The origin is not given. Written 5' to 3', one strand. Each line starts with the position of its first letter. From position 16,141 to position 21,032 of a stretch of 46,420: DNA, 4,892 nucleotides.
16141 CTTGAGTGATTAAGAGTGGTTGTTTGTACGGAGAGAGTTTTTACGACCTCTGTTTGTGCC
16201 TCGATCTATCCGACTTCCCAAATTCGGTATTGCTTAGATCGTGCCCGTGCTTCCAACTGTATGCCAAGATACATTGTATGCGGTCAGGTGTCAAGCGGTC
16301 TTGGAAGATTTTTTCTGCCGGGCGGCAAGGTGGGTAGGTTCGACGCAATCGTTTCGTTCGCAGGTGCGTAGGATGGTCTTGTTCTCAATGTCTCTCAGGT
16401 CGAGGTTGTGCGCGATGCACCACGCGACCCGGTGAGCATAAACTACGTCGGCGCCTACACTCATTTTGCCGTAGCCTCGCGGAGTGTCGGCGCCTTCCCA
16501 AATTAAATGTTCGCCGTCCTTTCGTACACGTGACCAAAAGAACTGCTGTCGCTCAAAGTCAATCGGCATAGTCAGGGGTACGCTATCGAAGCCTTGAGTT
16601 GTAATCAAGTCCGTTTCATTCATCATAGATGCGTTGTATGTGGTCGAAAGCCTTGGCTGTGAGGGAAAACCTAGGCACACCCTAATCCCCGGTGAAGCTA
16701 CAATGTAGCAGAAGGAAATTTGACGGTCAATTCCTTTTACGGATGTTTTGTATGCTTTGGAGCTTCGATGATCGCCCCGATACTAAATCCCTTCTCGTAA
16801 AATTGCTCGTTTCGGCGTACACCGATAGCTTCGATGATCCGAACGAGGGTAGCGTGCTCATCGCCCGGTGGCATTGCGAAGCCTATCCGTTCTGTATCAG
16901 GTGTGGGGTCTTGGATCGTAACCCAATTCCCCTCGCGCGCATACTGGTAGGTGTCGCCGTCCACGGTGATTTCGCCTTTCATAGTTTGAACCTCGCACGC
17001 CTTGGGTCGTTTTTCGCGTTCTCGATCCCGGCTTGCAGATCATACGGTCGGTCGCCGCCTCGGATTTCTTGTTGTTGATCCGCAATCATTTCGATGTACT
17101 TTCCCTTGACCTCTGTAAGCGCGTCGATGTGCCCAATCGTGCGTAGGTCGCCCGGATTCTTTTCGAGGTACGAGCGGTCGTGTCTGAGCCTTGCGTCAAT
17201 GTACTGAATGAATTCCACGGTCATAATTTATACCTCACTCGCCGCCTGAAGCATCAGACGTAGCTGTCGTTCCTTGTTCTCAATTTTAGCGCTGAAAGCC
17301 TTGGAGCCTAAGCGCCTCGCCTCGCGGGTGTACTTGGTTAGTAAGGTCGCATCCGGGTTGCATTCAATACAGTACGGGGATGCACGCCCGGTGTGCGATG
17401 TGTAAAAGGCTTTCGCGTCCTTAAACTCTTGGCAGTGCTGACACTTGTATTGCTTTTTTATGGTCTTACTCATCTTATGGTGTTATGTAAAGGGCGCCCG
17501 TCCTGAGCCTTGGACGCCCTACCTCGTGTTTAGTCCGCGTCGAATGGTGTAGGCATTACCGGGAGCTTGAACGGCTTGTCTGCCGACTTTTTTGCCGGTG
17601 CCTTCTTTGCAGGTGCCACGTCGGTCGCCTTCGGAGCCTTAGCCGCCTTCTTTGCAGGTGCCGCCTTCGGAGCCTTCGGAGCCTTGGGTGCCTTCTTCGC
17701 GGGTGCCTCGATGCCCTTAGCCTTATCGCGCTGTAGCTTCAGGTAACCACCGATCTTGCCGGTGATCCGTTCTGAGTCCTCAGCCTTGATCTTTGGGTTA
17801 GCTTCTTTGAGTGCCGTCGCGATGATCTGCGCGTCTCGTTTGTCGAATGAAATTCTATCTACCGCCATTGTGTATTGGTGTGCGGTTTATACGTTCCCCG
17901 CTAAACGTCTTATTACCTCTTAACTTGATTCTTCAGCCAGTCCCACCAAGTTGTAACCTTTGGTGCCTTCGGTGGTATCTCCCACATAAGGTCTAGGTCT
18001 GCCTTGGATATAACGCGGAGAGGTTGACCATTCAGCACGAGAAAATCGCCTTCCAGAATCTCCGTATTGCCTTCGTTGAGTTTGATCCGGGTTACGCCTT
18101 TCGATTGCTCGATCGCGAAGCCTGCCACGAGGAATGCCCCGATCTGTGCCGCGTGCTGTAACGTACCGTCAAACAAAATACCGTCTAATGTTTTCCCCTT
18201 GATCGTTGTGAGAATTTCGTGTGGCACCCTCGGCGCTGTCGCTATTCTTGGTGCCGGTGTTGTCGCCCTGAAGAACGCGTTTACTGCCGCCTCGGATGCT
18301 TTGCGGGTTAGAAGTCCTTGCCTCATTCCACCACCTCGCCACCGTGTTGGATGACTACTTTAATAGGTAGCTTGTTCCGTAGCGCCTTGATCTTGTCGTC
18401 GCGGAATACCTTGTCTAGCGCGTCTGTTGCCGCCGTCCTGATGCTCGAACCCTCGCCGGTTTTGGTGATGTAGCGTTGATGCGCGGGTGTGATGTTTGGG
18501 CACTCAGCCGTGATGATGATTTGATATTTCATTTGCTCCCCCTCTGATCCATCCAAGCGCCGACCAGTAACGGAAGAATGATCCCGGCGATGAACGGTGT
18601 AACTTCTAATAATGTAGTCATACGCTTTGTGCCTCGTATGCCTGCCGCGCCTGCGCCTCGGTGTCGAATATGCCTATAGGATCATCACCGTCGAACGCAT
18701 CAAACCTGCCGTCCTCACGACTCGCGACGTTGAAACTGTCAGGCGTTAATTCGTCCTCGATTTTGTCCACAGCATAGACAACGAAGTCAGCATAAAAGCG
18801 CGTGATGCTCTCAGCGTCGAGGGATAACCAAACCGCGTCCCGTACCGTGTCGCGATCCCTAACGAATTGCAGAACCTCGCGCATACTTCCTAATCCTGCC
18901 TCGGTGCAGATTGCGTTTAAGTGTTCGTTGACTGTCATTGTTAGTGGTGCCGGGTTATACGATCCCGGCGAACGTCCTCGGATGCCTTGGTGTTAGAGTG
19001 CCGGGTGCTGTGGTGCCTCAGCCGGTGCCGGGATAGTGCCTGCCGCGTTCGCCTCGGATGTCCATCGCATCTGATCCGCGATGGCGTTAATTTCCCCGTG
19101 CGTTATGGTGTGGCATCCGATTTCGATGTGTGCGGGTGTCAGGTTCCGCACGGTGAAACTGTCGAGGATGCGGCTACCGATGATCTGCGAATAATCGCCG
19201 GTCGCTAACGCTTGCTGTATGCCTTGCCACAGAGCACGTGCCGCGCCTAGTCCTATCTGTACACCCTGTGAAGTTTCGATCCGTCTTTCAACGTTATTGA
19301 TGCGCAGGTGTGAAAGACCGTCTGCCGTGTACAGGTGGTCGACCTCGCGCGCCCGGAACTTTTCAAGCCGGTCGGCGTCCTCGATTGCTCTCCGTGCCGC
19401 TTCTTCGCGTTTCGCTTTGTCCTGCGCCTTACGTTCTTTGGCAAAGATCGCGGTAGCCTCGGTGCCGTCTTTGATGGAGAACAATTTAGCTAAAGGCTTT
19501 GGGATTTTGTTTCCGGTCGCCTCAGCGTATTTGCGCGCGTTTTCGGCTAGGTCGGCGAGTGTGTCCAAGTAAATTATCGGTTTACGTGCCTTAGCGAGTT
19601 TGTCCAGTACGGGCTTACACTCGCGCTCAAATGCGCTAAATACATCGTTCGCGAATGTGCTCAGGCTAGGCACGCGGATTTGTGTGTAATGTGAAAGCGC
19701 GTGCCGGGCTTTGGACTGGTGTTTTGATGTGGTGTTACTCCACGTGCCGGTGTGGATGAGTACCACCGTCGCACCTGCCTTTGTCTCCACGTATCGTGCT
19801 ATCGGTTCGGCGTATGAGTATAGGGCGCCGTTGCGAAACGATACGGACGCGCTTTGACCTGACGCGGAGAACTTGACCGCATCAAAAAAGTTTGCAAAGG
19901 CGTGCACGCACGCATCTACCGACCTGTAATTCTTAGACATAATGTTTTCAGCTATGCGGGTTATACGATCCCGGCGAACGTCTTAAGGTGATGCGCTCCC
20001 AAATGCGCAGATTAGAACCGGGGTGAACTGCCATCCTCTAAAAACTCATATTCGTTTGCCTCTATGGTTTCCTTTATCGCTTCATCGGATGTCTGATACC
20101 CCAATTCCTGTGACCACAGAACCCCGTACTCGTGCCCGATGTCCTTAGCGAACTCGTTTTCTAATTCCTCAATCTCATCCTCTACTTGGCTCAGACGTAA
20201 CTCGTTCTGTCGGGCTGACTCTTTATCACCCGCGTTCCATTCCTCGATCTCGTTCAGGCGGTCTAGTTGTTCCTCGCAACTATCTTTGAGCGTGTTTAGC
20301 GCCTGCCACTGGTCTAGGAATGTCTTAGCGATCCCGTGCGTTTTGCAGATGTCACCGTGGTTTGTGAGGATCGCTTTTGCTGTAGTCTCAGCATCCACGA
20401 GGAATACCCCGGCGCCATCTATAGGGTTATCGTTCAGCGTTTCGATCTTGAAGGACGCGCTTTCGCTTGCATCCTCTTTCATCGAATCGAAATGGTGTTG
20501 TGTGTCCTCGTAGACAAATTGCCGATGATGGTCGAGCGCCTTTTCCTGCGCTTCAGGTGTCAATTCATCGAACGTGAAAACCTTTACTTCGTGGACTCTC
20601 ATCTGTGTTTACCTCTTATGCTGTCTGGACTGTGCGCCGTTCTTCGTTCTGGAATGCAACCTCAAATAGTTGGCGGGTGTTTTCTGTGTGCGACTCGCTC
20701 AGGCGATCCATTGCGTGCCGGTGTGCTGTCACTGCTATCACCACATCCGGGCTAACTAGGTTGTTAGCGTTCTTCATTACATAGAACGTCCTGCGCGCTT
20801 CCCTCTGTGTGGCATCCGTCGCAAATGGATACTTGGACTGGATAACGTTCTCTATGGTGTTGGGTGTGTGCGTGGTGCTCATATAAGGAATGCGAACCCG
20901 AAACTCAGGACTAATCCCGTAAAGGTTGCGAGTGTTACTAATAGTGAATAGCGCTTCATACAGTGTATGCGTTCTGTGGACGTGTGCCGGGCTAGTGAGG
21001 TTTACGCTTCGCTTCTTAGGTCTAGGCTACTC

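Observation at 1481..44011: Dispersed palindrome-containing motif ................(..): at least 11 copies, concentrated at the starts of transcription units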

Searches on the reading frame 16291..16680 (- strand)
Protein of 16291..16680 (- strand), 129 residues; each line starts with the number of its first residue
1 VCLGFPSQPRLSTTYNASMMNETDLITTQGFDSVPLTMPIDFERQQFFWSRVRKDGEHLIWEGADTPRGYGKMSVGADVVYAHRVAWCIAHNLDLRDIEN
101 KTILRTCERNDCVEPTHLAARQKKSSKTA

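Call 8: search_protein_families(library=pfam, proteins=[window:16291-16680:-], max_evalue=0.01)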
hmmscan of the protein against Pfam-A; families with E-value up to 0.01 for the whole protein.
window:16291-16680:- (129 aa): 1 family
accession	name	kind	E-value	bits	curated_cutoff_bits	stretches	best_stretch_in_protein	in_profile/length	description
PF05551.17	zf-His_Me_endon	-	0.0065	17.1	27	1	72-123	19-87/131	Zinc-binding loop region of homing endonuclease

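Call 10: search_protein_families(library=phrogs, proteins=[window:16291-16680:-], max_evalue=0.01)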
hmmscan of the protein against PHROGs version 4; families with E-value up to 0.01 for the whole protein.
window:16291-16680:- (129 aa): 5 families
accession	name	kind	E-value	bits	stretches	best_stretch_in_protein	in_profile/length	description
phrog_1872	-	DNA, RNA and nucleotide metabolism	2.5e-14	54.5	1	47-123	22-102/166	endonuclease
phrog_826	-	DNA, RNA and nucleotide metabolism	1.1e-13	52.3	1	44-120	70-148/281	HNH endonuclease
phrog_4842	-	DNA, RNA and nucleotide metabolism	8.2e-12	46.2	1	47-126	66-143/154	HNH endonuclease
phrog_3593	-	DNA, RNA and nucleotide metabolism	2.1e-11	44.9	1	43-124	54-134/210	HNH endonuclease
phrog_6254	-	DNA, RNA and nucleotide metabolism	2.9e-07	31.9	1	59-122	15-78/154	HNH endonuclease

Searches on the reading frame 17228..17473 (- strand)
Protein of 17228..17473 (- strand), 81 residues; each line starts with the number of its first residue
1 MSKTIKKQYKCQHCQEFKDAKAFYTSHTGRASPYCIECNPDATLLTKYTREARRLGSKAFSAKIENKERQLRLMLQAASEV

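Call 43: search_protein_families(library=pfam, proteins=[window:17228-17473:-], max_evalue=5)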
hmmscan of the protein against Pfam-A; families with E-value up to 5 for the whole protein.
window:17228-17473:- (81 aa): 2 families
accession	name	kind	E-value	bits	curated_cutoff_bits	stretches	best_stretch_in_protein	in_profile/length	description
PF23549.1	Zn_ribbon_GRF_2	-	0.14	12.4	27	1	9-17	30-38/45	GRF-like zinc ribbon domain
PF23783.1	Zn_ribbon_TiaS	-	1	9.6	27.3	1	5-21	16-32/41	TiaS C-terminal zinc ribbon domain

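Call 44: search_protein_families(library=phrogs, proteins=[window:17228-17473:-], max_evalue=0.1)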
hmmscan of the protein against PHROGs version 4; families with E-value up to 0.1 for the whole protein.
window:17228-17473:- (81 aa): 6 families
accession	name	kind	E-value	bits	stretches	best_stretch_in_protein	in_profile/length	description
phrog_2340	-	DNA, RNA and nucleotide metabolism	0.00013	23.1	1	5-70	5-71/171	endonuclease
phrog_2255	-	DNA, RNA and nucleotide metabolism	0.0026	18.3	1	2-57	47-105/211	HNH endonuclease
phrog_2633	-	DNA, RNA and nucleotide metabolism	0.0093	17.1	1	5-50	10-57/142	endonuclease VII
phrog_5558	-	moron, auxiliary metabolic gene and host takeover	0.046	15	1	3-51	60-108/130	Lar-like restriction alleviation protein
phrog_2539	-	unknown function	0.048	14.5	1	6-58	95-142/229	-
phrog_3314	-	unknown function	0.061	13.8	1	5-39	3-43/286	-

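Call 60: search_protein_families(library=ncbifam, proteins=[window:17228-17473:-], max_evalue=1)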
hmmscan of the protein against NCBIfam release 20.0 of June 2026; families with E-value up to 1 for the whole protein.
window:17228-17473:- (81 aa): 1 family
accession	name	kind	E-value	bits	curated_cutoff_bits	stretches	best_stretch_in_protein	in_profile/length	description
NF006319.0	PRK08527.1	equivalog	0.17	10.3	905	1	5-78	126-201/565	acetolactate synthase large subunit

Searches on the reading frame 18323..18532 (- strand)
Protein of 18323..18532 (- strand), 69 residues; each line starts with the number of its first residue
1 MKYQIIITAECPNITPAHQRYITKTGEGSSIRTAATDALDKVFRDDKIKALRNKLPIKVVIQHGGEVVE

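Call 81: search_protein_families(library=phrogs, proteins=[window:18323-18532:-], max_evalue=0.01)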
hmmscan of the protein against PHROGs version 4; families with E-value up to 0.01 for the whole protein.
window:18323-18532:- (69 aa): 0 families

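Call 92: search_solved_structures(query=A5, max_evalue=10)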
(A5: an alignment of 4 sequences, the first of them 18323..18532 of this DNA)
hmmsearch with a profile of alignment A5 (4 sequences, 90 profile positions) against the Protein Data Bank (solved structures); distinct sequences matched with E-value up to 10: 5.
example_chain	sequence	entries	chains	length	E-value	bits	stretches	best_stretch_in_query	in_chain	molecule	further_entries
1p9y_A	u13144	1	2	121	0.85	12.7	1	39-86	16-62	Trigger factor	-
6sga_FB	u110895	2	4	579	1.2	12.3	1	37-67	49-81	mt-SAF11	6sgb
6gjt_A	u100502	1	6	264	1.5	11.9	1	50-86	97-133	Virulence plasmid protein pGP3-D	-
9hny_FB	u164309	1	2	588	1.5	11.9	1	43-67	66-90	tRNA pseudouridine synthase A-like protein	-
4jdm_A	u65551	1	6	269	1.7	11.8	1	50-86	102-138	Virulence plasmid protein pGP3-D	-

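Call 93: search_protein_families(library=pfam, alignment_id=A5, max_evalue=5)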
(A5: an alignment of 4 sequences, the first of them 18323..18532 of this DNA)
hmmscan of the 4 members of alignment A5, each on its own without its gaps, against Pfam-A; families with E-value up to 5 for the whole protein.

A. member 1, window:18323-18532:- (69 aa): 0 families

B. families by the number of members that match (of 4 scanned): 3 families
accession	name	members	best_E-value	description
PF00482.28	T2SSF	1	0.029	Type II secretion system (T2SS), protein F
PF18050.6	Cyclophil_like2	1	0.21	Cyclophilin-like family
PF02169.21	LPP20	1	0.25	LPP20 lipoprotein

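Call 96: predict_structure(protein=window:18323-18532:-)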
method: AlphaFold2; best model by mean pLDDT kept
length: 69 residues; sequences in the alignment: 1
mean_pLDDT: 79.5   pTM: 0.65
mean pLDDT of the five models: 79.5, 74.4, 67.3, 57.8, 50.4
residues with pLDDT >= 90: 11; 70-90: 44; 50-70: 14; < 50: 0
segments of 3 or more residues with pLDDT < 50: none
pLDDT, mean of each block of 10 residues (from residue 1): 83 64 88 90 84 75 72
secondary structure, 60 per line:
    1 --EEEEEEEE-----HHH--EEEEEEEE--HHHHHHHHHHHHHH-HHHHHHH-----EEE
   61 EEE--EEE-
elements in order: E3-10 E21-28 H31-44 H46-52 E58-63 E66-68

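Call 98: fold_search(model_id=the predicted structure, library=pdb)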
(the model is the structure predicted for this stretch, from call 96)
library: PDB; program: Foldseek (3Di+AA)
matches with E <= 10: 387; with E <= 0.001: 0
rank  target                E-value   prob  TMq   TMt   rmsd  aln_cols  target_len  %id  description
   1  6q1f_S                5.7e-01  0.25  0.39  0.14   8.4        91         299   11  Atomic structure of the Human Herpesvirus 6B Capsid and Capsid-Associated Tegument Complexes (released 2019-12-11)
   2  4zt0_C                5.7e-01  0.10  0.23  0.03   9.1        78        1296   13  Crystal structure of catalytically-active Streptococcus pyogenes Cas9 in complex with single-guide RNA at 2.9 Angstrom (released 2015-07-08)
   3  9b2k_P                6.0e-01  0.14  0.26  0.04   8.2        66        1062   12  SpCas9 with dual-guide RNA in open conformation (released 2025-03-26)
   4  7o6l_B                6.4e-01  0.25  0.35  0.31   6.0        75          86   19  Crystal structure of C. elegans ERH-2 (released 2021-08-25)
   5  9edb_A                6.4e-01  0.12  0.26  0.03   8.8        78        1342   12  SpCas9 with 17-bp R-loop containing 2 terminal mismatches (State V - dissociated) (released 2025-06-18)
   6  8kah_F                6.4e-01  0.11  0.24  0.03   9.0        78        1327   13  Crystal structure of SpyCas9-crRNA-tracrRNA complex bound to 18nt target DNA (released 2024-06-05)
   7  4njc_A                6.8e-01  0.35  0.36  0.40   7.7        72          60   19  RNA Polymerase interacting protein YkzG from Geobacillus stearothermophilus (released 2014-08-20)
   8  6o0x_A                6.8e-01  0.11  0.25  0.04   8.5        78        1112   12  Conformational states of Cas9-sgRNA-DNA ternary complex in the presence of magnesium (released 2019-07-10)
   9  4zt0_A                6.8e-01  0.10  0.24  0.03   9.0        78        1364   13  Crystal structure of catalytically-active Streptococcus pyogenes Cas9 in complex with single-guide RNA at 2.9 Angstrom (released 2015-07-08)
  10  7qr8_B                7.6e-01  0.10  0.24  0.03   8.9        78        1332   13  SpCas9 bound to PTPRC off-target1 DNA substrate (released 2022-10-26)
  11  7ejo_B                8.1e-01  0.18  0.33  0.28   6.2        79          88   19  Structure of ERH-2 bound to TOST-1 (released 2021-08-25)
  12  1mt1_B                9.1e-01  0.18  0.37  0.27   6.9        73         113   10  The Crystal Structure of Pyruvoyl-dependent Arginine Decarboxylase from Methanococcus jannaschii (released 2003-03-25)
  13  6o0y_A                9.1e-01  0.10  0.26  0.03   9.0        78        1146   12  Conformational states of Cas9-sgRNA-DNA ternary complex in the presence of magnesium (released 2019-07-10)
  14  9k4d_A                9.1e-01  0.09  0.25  0.04   9.1        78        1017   12  SuperFi Cas9 - 20nt sgRNA - DNA ternary complex (released 2025-10-22)
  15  9cgu_A                9.1e-01  0.09  0.25  0.04   8.6        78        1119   12  Cas9 ternary complex, 14-nt sgRNA, State II (kinked) (released 2024-12-04)
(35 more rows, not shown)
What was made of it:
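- The 69-aa model matches nothing in the PDB (call 98).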

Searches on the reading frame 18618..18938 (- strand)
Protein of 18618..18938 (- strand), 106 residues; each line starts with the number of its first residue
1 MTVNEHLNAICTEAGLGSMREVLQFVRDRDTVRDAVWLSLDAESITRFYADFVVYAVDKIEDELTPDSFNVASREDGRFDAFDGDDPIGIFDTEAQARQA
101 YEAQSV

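Call 43: search_protein_families(library=pfam, proteins=[window:18618-18938:-], max_evalue=5)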
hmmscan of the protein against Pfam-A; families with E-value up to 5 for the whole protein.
window:18618-18938:- (106 aa): 2 families
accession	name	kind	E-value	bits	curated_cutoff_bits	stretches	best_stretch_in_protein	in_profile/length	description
PF20484.3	DUF6723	-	0.025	14.8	27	1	50-102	4-58/73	Family of unknown function (DUF6723)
PF17862.7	AAA_lid_3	-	0.056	13.5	27.2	1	7-30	19-42/45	AAA+ lid domain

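Call 44: search_protein_families(library=phrogs, proteins=[window:18618-18938:-], max_evalue=0.1)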
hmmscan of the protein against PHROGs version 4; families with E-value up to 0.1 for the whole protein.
window:18618-18938:- (106 aa): 1 family
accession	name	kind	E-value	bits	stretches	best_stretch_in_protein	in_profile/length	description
phrog_20591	-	unknown function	0.0003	21.5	1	4-65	97-160/167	-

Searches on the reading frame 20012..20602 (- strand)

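Call 8: search_protein_families(library=pfam, proteins=[window:20012-20602:-], max_evalue=0.01)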
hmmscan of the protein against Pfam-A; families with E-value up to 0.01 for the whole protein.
window:20012-20602:- (196 aa): 0 families

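Call 10: search_protein_families(library=phrogs, proteins=[window:20012-20602:-], max_evalue=0.01)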
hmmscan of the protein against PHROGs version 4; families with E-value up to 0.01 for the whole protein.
window:20012-20602:- (196 aa): 2 families
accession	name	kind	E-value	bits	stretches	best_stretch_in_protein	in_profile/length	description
phrog_5162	-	unknown function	6.4e-14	53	2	139-192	143-196/201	-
phrog_10310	-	unknown function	2e-05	25.5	1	1-44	3-45/212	-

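Call 60: search_protein_families(library=ncbifam, proteins=[window:20012-20602:-], max_evalue=1)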
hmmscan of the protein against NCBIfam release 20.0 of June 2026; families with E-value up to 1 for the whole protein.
window:20012-20602:- (196 aa): 3 families
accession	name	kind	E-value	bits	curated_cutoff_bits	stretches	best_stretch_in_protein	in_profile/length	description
NF008333.0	PRK11118.1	equivalog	0.0041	17.4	103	1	48-97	35-84/101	monooxygenase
NF005451.0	PRK07044.1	subfamily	0.034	13.2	207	1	72-136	167-227/256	aldolase II superfamily protein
NF011094.0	PRK14521.1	equivalog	0.15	11.9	209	1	73-154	68-149/186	30S ribosomal protein S16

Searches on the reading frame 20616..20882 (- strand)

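Call 8: search_protein_families(library=pfam, proteins=[window:20616-20882:-], max_evalue=0.01)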
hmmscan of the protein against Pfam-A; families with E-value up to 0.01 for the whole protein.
window:20616-20882:- (88 aa): 0 families

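Call 10: search_protein_families(library=phrogs, proteins=[window:20616-20882:-], max_evalue=0.01)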
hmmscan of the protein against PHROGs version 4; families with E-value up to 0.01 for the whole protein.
window:20616-20882:- (88 aa): 0 families

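Call 43: search_protein_families(library=pfam, proteins=[window:20616-20882:-], max_evalue=5)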
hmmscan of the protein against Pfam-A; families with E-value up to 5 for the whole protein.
window:20616-20882:- (88 aa): 0 families

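Call 60: search_protein_families(library=ncbifam, proteins=[window:20616-20882:-], max_evalue=1)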
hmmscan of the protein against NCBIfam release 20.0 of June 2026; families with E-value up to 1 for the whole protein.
window:20616-20882:- (88 aa): 1 family
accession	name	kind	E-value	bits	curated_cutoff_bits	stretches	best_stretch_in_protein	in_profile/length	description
TIGR00758.1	UDG_fam4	subfamily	0.14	11.8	125.3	1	10-75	66-132/173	uracil-DNA glycosylase, family 4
